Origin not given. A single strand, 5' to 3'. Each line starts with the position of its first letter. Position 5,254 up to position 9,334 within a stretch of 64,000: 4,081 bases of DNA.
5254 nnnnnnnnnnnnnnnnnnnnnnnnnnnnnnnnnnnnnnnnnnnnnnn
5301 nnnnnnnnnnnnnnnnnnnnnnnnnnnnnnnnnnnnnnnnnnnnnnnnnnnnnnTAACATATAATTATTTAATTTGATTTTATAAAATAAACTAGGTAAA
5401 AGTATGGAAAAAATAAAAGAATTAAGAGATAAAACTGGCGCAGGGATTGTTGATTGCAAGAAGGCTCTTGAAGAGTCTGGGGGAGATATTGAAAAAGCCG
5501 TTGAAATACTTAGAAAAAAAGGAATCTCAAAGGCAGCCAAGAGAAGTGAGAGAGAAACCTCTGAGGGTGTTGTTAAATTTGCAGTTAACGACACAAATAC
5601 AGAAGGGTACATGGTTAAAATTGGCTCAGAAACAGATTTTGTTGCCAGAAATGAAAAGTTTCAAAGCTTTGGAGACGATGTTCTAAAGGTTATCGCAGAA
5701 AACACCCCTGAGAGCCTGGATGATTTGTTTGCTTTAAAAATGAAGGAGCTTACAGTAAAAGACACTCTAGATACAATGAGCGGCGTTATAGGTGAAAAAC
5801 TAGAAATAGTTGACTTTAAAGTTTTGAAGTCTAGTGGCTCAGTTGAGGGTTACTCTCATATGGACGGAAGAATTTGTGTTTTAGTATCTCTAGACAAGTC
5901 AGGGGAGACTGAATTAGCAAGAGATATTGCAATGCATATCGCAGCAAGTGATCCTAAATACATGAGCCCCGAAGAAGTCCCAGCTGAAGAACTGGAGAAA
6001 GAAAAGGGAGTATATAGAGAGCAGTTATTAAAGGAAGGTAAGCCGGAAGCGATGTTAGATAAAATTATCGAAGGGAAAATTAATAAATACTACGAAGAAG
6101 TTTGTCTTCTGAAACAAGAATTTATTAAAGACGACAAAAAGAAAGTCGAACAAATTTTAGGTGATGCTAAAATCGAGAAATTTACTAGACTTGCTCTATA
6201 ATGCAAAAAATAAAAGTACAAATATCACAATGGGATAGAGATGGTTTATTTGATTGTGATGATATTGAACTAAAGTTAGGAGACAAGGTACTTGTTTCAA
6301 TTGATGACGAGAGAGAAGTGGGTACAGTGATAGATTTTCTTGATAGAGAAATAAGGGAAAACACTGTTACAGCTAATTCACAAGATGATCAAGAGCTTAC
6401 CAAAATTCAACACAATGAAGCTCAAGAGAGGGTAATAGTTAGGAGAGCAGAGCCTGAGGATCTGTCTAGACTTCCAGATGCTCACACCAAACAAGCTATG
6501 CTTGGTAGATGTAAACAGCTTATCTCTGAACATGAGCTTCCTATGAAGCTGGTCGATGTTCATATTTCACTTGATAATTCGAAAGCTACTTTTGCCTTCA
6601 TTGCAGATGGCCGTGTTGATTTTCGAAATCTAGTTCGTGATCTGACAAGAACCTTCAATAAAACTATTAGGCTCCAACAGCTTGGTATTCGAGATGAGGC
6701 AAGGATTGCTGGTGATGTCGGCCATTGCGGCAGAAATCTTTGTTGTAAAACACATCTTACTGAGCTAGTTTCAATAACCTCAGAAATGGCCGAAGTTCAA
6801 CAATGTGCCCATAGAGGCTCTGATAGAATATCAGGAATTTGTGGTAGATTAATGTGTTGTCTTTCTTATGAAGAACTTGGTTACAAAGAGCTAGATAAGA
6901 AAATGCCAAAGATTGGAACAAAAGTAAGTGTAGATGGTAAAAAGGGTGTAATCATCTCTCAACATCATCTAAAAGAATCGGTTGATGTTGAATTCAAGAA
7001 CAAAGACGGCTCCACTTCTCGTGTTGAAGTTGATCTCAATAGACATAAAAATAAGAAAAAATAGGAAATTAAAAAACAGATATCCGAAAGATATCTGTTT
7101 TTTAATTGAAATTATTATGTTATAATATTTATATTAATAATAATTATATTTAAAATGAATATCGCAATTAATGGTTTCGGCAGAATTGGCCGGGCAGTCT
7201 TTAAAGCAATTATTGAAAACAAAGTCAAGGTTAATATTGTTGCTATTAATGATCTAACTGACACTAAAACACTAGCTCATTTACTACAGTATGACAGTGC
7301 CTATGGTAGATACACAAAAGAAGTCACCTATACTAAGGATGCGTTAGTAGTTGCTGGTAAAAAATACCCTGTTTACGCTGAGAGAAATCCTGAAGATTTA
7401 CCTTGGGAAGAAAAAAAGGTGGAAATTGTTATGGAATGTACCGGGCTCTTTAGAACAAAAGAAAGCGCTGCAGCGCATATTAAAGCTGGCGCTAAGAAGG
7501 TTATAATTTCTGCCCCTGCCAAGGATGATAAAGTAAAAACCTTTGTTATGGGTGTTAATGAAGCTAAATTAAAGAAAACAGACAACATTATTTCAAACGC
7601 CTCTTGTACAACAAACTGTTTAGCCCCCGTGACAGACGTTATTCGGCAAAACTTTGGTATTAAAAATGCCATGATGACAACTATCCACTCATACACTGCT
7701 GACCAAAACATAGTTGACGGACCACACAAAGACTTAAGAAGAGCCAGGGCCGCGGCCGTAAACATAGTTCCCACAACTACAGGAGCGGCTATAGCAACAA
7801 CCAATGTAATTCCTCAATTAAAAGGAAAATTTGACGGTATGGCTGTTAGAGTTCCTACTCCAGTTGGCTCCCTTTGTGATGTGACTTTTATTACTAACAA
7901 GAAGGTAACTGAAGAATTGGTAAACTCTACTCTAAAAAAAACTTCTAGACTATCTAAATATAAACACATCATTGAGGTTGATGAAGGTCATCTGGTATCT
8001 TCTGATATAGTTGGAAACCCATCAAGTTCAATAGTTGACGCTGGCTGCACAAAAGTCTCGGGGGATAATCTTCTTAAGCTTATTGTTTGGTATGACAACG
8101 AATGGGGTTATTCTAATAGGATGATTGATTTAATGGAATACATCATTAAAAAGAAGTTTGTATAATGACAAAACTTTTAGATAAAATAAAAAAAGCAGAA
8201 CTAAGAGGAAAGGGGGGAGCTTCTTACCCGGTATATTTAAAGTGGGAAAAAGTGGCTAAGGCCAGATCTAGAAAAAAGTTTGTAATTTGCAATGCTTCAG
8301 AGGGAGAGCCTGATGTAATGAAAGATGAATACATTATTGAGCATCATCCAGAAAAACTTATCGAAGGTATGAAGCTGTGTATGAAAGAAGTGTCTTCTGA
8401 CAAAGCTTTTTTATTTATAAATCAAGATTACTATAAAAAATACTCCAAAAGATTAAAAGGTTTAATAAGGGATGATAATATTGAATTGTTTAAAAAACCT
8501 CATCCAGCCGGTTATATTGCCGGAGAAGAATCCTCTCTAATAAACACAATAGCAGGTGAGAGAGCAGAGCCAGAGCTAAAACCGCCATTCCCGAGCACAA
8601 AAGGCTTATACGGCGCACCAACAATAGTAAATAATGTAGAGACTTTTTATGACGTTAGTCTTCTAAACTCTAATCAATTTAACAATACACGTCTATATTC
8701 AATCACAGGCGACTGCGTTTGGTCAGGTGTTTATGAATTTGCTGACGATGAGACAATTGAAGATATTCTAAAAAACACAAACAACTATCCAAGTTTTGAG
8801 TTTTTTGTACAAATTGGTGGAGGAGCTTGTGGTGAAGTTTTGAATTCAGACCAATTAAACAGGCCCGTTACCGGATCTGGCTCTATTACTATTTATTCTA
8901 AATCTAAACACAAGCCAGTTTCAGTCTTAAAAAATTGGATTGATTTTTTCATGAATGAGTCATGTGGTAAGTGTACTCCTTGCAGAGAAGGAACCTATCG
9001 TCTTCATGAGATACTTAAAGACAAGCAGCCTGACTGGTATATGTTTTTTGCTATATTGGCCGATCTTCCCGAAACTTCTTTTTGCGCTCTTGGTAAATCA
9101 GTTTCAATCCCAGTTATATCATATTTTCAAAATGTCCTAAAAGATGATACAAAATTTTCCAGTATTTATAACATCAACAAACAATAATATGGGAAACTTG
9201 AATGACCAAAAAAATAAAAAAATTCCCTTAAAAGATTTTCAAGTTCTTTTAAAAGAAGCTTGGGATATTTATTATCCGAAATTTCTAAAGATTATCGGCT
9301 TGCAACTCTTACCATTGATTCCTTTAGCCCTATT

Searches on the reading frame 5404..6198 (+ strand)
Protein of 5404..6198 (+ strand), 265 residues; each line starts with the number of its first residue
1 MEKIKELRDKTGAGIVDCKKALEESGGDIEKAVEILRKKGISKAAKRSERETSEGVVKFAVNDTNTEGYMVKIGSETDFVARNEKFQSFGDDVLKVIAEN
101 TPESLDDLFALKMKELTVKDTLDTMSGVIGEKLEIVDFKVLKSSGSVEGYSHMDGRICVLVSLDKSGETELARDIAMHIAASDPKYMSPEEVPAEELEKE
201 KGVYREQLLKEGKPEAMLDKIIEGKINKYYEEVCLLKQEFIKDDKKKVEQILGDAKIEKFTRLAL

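Call 89: search_protein_families(library=pfam, proteins=[window:5404-6198:+], max_evalue=0.0001)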
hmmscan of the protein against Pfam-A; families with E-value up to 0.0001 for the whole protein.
window:5404-6198:+ (265 aa): 2 families
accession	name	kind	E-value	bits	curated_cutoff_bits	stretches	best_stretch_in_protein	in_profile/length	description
PF00889.24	EF_TS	-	4.6e-66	222.7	27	1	68-263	1-200/204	Elongation factor TS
PF25025.1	EF-Ts_N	-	2e-05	24.9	33.2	1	4-39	17-53/60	Elongation factor Ts, mitochondrial, N-terminal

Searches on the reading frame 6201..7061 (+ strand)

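Call 89: search_protein_families(library=pfam, proteins=[window:6201-7061:+], max_evalue=0.0001)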
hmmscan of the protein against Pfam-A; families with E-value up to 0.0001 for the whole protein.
window:6201-7061:+ (287 aa): 1 family
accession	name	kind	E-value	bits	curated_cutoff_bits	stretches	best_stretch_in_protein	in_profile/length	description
PF04468.17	PSP1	-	1.8e-24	86.3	27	1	79-160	3-85/86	PSP1 C-terminal conserved region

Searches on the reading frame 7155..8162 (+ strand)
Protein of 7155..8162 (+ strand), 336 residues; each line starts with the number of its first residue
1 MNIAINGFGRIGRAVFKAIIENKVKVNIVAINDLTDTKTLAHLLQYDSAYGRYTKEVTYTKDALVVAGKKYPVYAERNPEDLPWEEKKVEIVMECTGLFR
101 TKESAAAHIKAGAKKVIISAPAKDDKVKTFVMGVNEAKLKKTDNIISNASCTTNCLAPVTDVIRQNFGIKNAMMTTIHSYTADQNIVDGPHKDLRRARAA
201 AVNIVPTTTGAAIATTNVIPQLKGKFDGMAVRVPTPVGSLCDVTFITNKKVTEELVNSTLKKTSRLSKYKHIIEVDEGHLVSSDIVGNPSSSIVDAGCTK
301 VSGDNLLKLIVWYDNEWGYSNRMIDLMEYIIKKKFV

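Call 89: search_protein_families(library=pfam, proteins=[window:7155-8162:+], max_evalue=0.0001)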
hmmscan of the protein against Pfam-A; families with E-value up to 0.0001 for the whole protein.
window:7155-8162:+ (336 aa): 2 families
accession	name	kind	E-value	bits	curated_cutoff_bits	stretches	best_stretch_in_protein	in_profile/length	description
PF02800.25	Gp_dh_C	-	8.6e-58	194.8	24.4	1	156-313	1-158/158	Glyceraldehyde 3-phosphate dehydrogenase, C-terminal domain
PF00044.30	Gp_dh_N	-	2e-38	131.2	31.7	1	1-102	1-101/101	Glyceraldehyde 3-phosphate dehydrogenase, NAD binding domain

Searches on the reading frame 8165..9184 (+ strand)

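Call 89: search_protein_families(library=pfam, proteins=[window:8165-9184:+], max_evalue=0.0001)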
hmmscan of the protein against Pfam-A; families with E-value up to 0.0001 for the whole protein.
window:8165-9184:+ (340 aa): 2 families
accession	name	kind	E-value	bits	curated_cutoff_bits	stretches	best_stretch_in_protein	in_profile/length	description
PF01512.22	Complex1_51K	-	1.3e-33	116.5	31.2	1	8-164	1-148/150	Nuo51 FMN-binding domain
PF10589.14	NADH_4Fe-4S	-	6.3e-16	58.5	23.5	1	254-323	2-77/85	NADH-ubiquinone oxidoreductase-F iron-sulfur binding region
